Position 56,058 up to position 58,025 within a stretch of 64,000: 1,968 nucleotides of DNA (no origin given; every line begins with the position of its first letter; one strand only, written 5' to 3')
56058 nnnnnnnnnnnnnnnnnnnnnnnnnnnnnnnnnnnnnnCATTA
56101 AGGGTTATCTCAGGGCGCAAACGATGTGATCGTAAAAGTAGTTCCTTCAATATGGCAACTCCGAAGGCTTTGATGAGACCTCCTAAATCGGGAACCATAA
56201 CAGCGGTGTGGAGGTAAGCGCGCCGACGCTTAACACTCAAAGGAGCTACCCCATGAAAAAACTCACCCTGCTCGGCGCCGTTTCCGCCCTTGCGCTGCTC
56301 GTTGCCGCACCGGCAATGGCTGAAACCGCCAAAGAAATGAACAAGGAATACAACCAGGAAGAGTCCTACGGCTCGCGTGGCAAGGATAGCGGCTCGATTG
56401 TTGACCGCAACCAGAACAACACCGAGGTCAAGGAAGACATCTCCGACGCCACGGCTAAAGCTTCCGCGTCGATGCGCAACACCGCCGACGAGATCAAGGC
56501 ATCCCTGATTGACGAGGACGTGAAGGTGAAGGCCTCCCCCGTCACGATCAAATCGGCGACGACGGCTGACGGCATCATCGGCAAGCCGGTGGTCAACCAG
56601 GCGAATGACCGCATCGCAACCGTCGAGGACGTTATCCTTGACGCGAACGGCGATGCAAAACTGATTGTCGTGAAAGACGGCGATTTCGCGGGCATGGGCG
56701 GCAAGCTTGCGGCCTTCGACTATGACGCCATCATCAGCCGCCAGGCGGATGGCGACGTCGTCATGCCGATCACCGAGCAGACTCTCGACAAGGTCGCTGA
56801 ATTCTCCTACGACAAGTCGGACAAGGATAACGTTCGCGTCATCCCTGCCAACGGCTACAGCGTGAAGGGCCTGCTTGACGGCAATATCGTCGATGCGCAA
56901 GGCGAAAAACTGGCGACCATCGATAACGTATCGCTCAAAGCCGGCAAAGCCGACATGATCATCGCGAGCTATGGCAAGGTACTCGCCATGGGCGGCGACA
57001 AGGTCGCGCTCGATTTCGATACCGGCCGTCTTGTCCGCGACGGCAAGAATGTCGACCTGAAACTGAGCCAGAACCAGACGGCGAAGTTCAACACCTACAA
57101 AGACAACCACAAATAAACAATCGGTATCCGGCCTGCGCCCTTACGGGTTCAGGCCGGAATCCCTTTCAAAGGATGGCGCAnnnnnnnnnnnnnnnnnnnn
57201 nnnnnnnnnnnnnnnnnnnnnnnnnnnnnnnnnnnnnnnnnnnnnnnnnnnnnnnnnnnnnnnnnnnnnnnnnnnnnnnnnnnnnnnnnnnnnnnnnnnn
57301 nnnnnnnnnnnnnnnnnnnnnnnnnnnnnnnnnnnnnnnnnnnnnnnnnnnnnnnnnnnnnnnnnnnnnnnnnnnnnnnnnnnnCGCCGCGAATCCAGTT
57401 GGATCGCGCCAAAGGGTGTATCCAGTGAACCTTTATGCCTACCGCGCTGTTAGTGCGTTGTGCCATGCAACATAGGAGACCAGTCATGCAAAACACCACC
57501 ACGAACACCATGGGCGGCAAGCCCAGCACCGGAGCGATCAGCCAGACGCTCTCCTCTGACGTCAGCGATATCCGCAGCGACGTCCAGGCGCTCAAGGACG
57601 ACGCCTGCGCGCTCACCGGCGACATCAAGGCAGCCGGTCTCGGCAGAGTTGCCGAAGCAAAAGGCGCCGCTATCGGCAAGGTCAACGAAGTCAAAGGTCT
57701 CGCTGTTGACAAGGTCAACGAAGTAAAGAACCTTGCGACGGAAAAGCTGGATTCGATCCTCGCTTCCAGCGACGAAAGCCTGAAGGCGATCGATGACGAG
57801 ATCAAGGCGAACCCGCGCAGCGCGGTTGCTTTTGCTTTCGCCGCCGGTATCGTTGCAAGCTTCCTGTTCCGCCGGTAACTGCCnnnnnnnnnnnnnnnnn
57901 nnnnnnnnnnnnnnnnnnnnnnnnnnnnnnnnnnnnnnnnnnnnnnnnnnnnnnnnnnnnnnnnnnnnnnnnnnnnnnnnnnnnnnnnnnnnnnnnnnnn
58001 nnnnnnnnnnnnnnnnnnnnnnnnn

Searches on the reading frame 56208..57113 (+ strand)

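Call 53: search_protein_families(library=pfam, proteins=[window:56208-57113:+], max_evalue=0.1)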
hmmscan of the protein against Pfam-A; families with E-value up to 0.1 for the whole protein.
window:56208-57113:+ (302 aa): 1 family
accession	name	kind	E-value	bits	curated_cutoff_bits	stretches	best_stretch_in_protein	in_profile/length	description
PF05239.21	PRC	-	1.8e-11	44.3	21.2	2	123-187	9-73/78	PRC-barrel domain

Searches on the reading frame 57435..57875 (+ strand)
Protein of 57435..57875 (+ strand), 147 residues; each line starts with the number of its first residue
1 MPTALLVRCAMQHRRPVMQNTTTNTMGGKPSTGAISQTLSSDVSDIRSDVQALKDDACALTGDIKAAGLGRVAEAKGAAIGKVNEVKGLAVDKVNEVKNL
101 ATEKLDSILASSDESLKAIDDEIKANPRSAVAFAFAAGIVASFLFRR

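Call 53: search_protein_families(library=pfam, proteins=[window:57435-57875:+], max_evalue=0.1)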
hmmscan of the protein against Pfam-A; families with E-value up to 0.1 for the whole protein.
window:57435-57875:+ (147 aa): 2 families
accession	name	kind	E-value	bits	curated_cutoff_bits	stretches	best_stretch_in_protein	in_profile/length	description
PF02987.21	LEA_4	-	7.2e-05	23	51.1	1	72-106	8-42/44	Late embryogenesis abundant protein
PF04728.18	LPP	-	0.0097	16.7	29.1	1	38-67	4-33/53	Lipoprotein leucine-zipper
